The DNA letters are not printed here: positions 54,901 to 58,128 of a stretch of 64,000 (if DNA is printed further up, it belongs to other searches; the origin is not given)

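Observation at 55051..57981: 976-aa nonaheme cytochrome c carrying a type IX secretion C-terminal domain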

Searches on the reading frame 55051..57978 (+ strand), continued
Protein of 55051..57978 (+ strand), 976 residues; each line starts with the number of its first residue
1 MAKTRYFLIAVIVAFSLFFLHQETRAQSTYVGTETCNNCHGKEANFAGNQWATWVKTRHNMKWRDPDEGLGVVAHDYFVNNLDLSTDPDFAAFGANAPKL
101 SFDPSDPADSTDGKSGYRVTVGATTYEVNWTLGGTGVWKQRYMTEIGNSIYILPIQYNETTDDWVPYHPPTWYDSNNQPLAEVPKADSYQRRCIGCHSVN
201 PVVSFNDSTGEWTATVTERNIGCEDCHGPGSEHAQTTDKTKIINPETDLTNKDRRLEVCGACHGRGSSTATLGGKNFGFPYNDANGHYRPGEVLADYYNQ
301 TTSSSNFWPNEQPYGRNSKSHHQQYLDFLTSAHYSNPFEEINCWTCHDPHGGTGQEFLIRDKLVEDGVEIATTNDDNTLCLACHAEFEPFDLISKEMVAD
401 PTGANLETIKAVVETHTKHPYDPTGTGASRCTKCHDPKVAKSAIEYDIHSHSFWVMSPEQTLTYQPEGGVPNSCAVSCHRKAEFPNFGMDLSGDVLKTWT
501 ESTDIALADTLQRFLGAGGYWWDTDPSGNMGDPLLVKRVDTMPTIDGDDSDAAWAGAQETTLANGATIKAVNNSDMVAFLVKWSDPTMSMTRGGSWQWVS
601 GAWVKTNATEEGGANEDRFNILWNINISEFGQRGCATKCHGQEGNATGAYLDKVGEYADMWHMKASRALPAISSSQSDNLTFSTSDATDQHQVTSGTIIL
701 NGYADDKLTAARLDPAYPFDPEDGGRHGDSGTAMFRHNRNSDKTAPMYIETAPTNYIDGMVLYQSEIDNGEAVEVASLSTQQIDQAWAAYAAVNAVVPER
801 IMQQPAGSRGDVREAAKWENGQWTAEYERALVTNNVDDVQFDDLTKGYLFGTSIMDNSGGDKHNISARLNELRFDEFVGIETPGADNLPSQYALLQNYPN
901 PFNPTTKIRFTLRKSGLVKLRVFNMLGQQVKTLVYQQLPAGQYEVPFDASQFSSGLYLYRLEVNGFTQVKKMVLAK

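Call 11: search_solved_structures(query=window:55051-57978:+, max_evalue=1, show_alignments=2)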
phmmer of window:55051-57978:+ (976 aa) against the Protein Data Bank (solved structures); distinct sequences matched with E-value up to 1: 4.
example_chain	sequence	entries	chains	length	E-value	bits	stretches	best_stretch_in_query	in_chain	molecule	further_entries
6i5b_A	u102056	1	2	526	6.4e-18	67.4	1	188-334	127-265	Uncharacterized protein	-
6qvm_A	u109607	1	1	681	7.9e-05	24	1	212-513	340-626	Multiheme cytochrome cf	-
1bvb_A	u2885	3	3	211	0.0043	18.3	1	187-276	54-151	CYTOCHROME C-554 | CYTOCHROME C554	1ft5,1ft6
6v0a_A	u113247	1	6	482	0.13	13.4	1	209-387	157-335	Nitrite reductase (cytochrome; ammonia-forming)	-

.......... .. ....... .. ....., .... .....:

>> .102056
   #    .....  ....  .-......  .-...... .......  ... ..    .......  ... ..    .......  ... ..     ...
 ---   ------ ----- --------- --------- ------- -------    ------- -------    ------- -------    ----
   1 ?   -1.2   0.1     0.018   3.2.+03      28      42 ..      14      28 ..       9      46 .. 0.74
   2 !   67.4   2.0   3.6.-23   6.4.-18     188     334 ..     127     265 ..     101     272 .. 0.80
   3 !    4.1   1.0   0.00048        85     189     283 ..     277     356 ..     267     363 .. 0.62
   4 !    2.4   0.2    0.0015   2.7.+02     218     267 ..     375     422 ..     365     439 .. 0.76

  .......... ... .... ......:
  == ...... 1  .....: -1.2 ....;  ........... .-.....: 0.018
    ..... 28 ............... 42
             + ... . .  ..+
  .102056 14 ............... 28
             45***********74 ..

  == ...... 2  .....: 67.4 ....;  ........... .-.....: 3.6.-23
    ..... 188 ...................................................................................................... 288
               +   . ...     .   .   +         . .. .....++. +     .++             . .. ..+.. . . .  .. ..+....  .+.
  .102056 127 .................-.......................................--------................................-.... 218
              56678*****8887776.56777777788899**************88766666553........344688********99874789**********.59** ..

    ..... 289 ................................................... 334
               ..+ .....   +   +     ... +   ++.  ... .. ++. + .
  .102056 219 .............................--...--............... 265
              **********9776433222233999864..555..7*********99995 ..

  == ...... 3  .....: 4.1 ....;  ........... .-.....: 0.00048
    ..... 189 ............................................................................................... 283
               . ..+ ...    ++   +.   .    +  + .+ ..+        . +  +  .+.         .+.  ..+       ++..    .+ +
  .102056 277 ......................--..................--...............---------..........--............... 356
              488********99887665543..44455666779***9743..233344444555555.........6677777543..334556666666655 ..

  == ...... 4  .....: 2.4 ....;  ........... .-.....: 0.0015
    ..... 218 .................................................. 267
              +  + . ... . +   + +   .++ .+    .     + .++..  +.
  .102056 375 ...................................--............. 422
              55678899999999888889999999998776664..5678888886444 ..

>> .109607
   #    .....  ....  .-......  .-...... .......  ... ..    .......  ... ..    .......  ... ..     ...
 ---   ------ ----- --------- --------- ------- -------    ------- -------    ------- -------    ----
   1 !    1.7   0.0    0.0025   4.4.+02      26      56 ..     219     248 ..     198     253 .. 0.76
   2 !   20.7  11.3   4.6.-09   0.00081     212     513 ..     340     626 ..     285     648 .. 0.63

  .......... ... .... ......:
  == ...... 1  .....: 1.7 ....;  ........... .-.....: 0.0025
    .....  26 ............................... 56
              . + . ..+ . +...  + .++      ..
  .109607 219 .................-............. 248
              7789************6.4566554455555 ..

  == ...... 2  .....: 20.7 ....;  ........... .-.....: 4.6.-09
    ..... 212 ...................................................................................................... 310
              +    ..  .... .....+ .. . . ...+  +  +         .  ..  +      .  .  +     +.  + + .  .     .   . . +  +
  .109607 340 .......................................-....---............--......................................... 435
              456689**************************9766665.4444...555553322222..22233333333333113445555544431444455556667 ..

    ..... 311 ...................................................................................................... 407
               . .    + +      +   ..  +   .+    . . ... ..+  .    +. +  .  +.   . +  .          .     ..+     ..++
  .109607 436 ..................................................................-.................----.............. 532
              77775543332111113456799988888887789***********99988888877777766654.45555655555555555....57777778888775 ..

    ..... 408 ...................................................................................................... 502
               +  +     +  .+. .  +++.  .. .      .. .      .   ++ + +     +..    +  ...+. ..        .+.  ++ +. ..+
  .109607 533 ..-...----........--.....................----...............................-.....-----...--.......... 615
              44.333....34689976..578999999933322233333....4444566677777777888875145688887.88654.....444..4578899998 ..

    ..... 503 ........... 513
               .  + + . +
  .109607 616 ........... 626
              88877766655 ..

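Call 24: find_encoding_contigs(protein=P0001, flank=10000, max_places=3)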
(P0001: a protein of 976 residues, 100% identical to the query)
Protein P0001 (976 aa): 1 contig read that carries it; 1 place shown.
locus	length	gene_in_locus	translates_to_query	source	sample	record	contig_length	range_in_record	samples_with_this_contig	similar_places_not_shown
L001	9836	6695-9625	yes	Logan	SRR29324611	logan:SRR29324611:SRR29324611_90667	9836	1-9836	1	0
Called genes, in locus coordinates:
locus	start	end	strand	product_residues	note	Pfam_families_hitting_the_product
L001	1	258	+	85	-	?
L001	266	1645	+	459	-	PF00460:Flg_bb_rod (weak), PF25887:HB_LcnD (weak), PF22638:FlgK_D1, PF06429:Flg_bbr_C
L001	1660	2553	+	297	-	PF00669:Flagellin_N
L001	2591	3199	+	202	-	-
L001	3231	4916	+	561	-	PF12895:ANAPC3 (faint), PF13428:TPR_14 (faint), PF13432:TPR_16 (faint), PF14559:TPR_19 (faint), PF23914:TPR_CcmH_CycH (faint), PF00515:TPR_1 (faint), PF07719:TPR_2 (faint), PF00535:Glycos_transf_2, +6 more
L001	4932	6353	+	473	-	PF00535:Glycos_transf_2, PF10111:Glyco_tranf_2_2 (faint), PF14559:TPR_19, PF23914:TPR_CcmH_CycH (weak), PF07719:TPR_2 (weak), PF13428:TPR_14 (weak), PF13432:TPR_16 (weak), PF14559:TPR_19 (weak), +14 more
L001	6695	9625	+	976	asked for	PF14522:Cytochrome_C7 (faint), PF14537:Cytochrom_c3_2 (faint), PF22113:Mtrc-MtrF_II-IV_dom (faint), PF02335:Cytochrom_C552 (weak), PF09699:Paired_CXXCH_1 (weak), PF09459:EB_dh, PF18962:Por_Secre_tail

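Call 25: find_encoding_contigs(protein=P0003, flank=10000, max_places=1)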
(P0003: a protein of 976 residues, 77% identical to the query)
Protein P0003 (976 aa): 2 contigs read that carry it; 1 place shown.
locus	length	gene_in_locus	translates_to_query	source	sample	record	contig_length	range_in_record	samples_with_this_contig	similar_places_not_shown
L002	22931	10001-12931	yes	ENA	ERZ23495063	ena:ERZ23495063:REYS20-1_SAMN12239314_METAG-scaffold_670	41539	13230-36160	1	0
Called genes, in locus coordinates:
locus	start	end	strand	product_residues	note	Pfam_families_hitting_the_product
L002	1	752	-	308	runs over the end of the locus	PF13580:SIS_2 (weak), PF22198:GKRP_SIS_2 (weak), PF22645:GKRP_SIS_N, PF01380:SIS (faint), PF14555:UBA_4 (faint)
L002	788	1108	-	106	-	PF00581:Rhodanese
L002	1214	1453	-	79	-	-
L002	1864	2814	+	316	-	PF00892:EamA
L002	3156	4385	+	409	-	PF00684:DnaJ_CXXCXGXG (faint), PF02085:Cytochrom_CIII (faint), PF14537:Cytochrom_c3_2 (faint), PF03264:Cytochrom_NNT (faint), PF22678:Cytochrom_c_NrfB-like (faint), PF22113:Mtrc-MtrF_II-IV_dom (weak), PF14522:Cytochrome_C7 (weak)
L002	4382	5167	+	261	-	PF01292:Ni_hydr_CYTB, PF14358:DUF4405 (weak)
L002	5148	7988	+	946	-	PF09699:Paired_CXXCH_1 (faint), PF14522:Cytochrome_C7 (faint), PF14537:Cytochrom_c3_2 (faint), PF02085:Cytochrom_CIII (faint), PF01292:Ni_hydr_CYTB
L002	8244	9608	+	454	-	PF00072:Response_reg, PF00158:Sigma54_activat, PF14532:Sigma54_activ_2, PF01078:Mg_chelatase (faint), PF07728:AAA_5, PF25601:AAA_lid_14, PF02954:HTH_8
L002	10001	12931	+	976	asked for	PF14522:Cytochrome_C7 (faint), PF22113:Mtrc-MtrF_II-IV_dom (faint), PF09699:Paired_CXXCH_1 (weak), PF09459:EB_dh, PF18962:Por_Secre_tail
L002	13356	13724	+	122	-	PF00072:Response_reg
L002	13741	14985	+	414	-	PF14522:Cytochrome_C7 (faint), PF09699:Paired_CXXCH_1 (faint), PF14537:Cytochrom_c3_2 (faint), PF13447:Multi-haem_cyto, PF13435:Cytochrome_C554 (weak), PF13447:Multi-haem_cyto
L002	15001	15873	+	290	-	PF14522:Cytochrome_C7 (faint), PF09698:GSu_C4xC__C2xCH (weak)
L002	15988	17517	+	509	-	PF03264:Cytochrom_NNT, PF14522:Cytochrome_C7 (faint), PF14537:Cytochrom_c3_2 (faint)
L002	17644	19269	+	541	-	PF14522:Cytochrome_C7 (faint), PF22113:Mtrc-MtrF_II-IV_dom (weak), PF13435:Cytochrome_C554 (faint), PF09699:Paired_CXXCH_1, PF22113:Mtrc-MtrF_II-IV_dom (weak), PF18962:Por_Secre_tail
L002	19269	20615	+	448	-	-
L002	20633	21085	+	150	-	PF03100:CcmE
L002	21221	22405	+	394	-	PF02085:Cytochrom_CIII (faint), PF22113:Mtrc-MtrF_II-IV_dom (faint), PF14522:Cytochrome_C7 (weak)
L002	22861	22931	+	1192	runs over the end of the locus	PF01855:POR_N, PF17147:PFOR_II, PF01558:POR, PF10371:EKR, PF12837:Fer4_6, PF12838:Fer4_7, PF13484:Fer4_16, PF02775:TPP_enzyme_C, +6 more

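Call 26: find_encoding_contigs(protein=P0005, flank=10000, max_places=1)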
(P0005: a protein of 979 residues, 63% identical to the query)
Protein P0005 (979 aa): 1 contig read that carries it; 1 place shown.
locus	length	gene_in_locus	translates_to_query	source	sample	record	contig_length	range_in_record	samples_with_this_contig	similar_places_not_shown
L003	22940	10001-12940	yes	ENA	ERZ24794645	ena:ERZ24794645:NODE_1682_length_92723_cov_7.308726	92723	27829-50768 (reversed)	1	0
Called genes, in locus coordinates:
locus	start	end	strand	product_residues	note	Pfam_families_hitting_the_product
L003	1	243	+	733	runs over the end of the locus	PF00580:UvrD-helicase, PF13245:AAA_19, PF13604:AAA_30 (faint), PF01443:Viral_helicase1 (faint), PF13361:UvrD_C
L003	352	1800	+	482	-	PF00206:Lyase_1, PF10397:ADSL_C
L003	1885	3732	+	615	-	PF02518:HATPase_c, PF13589:HATPase_c_3, PF01119:DNA_mis_repair, PF08676:MutL_C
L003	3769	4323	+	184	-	PF28549:NDPSase_N, PF00293:NUDIX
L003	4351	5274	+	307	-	PF01063:Aminotran_4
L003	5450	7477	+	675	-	PF25323:6TM_PilS, PF08448:PAS_4, PF00512:HisKA (weak), PF02518:HATPase_c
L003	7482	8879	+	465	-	PF00072:Response_reg, PF00158:Sigma54_activat, PF14532:Sigma54_activ_2, PF00004:AAA (weak), PF07728:AAA_5, PF25601:AAA_lid_14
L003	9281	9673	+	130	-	-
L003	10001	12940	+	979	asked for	PF14522:Cytochrome_C7 (faint), PF09459:EB_dh, PF13860:FlgD_ig, PF18962:Por_Secre_tail (weak)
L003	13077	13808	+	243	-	PF02397:Bac_transf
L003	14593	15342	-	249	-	PF01261:AP_endonuc_2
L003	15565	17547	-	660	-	PF16586:DUF5060, PF13204:Apiosidase, PF13860:FlgD_ig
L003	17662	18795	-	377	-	PF14583:Pectate_lyase22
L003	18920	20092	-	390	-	-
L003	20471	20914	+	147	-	PF13581:HATPase_c_2, PF02518:HATPase_c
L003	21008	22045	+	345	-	PF00155:Aminotran_1_2, PF01212:Beta_elim_lyase, PF00202:Aminotran_3 (faint), PF01041:DegT_DnrJ_EryC1 (weak)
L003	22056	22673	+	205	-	PF01300:Sua5_yciO_yrdC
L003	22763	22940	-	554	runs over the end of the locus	PF25840:Ulvan_lyase_N (weak)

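Call 27: find_encoding_contigs(protein=P0011, flank=10000, max_places=1)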
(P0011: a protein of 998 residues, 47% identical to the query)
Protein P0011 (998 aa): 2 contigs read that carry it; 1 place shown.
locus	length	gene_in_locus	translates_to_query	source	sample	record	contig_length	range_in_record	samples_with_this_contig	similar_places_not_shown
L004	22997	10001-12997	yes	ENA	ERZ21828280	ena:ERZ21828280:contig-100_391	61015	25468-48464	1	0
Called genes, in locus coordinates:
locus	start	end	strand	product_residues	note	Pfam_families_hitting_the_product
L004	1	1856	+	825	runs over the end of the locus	PF04879:Molybdop_Fe4S4, PF00384:Molybdopterin, PF01568:Molydop_binding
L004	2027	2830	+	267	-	PF13366:PDDEXK_3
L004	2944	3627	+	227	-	PF00037:Fer4 (weak), PF12797:Fer4_2 (weak), PF12837:Fer4_6 (faint), PF13187:Fer4_9 (faint), PF14697:Fer4_21 (faint), PF12838:Fer4_7 (weak), PF13237:Fer4_10 (weak), PF13247:Fer4_11, +3 more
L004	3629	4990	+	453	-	PF03916:NrfD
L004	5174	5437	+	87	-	-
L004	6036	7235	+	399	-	PF13442:Cytochrome_CBB3 (faint), PF14522:Cytochrome_C7 (faint), PF09699:Paired_CXXCH_1 (faint), PF00034:Cytochrom_C (weak)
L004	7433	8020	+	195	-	PF14522:Cytochrome_C7 (faint), PF13435:Cytochrome_C554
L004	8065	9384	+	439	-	PF13442:Cytochrome_CBB3 (faint), PF00034:Cytochrom_C (weak)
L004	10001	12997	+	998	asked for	PF14522:Cytochrome_C7 (faint), PF13435:Cytochrome_C554 (faint), PF02335:Cytochrom_C552 (weak), PF09699:Paired_CXXCH_1 (weak), PF09459:EB_dh, PF18962:Por_Secre_tail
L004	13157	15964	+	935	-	PF14522:Cytochrome_C7 (faint), PF22113:Mtrc-MtrF_II-IV_dom (faint), PF13860:FlgD_ig, PF18962:Por_Secre_tail (faint)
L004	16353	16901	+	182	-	PF03918:CcmH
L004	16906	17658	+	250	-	PF13386:DsbD_2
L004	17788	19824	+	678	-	PF00034:Cytochrom_C, PF13442:Cytochrome_CBB3, PF03239:FTR1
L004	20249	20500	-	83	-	PF12441:CopG_antitoxin (weak)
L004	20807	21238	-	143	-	PF06491:Disulph_isomer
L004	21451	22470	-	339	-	PF26233:NicX, PF02073:Peptidase_M29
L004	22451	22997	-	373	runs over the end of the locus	PF04107:GCS2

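Call 28: find_encoding_contigs(protein=P0023, flank=10000, max_places=1)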
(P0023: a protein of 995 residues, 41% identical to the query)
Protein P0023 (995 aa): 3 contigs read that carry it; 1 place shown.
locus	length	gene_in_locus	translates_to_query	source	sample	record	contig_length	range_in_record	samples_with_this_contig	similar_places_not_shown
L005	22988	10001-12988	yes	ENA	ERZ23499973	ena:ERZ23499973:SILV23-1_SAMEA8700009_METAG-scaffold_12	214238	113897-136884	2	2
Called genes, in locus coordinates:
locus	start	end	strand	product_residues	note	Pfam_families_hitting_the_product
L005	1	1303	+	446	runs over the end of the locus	PF08486:SpoIID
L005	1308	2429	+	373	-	PF13439:Glyco_transf_4, PF13477:Glyco_trans_4_2, PF20706:GT4-conflict, PF00534:Glycos_transf_1, PF13692:Glyco_trans_1_4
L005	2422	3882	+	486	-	PF00535:Glycos_transf_2, PF10111:Glyco_tranf_2_2 (weak)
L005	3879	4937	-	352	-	PF00733:Asn_synthase (faint), PF03054:tRNA_Me_trans, PF20259:tRNA_Me_trans_M, PF20258:tRNA_Me_trans_C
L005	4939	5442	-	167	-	-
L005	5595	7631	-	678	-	PF05649:Peptidase_M13_N, PF01431:Peptidase_M13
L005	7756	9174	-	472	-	PF18719:ArlS_N (weak), PF00512:HisKA, PF02518:HATPase_c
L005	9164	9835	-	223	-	PF00072:Response_reg, PF00486:Trans_reg_C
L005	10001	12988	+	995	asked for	PF09699:Paired_CXXCH_1 (faint), PF14522:Cytochrome_C7 (faint), PF22113:Mtrc-MtrF_II-IV_dom (faint), PF09459:EB_dh, PF18962:Por_Secre_tail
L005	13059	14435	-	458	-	PF13638:PIN_4, PF02562:PhoH, PF13245:AAA_19 (faint), PF13604:AAA_30 (faint)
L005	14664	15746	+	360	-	PF00988:CPSase_sm_chain, PF00117:GATase, PF07722:Peptidase_C26 (faint)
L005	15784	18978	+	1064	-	PF25596:CPSase_L_D1, PF02786:CPSase_L_D2, PF07478:Dala_Dala_lig_C, PF02787:CPSase_L_D3, PF25596:CPSase_L_D1, PF02786:CPSase_L_D2, PF02222:ATP-grasp, PF07478:Dala_Dala_lig_C, +3 more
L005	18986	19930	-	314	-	PF03547:Mem_trans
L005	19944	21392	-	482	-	PF00282:Pyridoxal_deC, PF00155:Aminotran_1_2 (weak), PF00266:Aminotran_5, PF01212:Beta_elim_lyase (weak)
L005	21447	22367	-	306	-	-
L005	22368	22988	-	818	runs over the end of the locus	PF05226:CHASE2, PF00158:Sigma54_activat, PF00493:MCM (faint), PF07724:AAA_2 (weak), PF14532:Sigma54_activ_2, PF00004:AAA (weak), PF07728:AAA_5 (weak), PF25601:AAA_lid_14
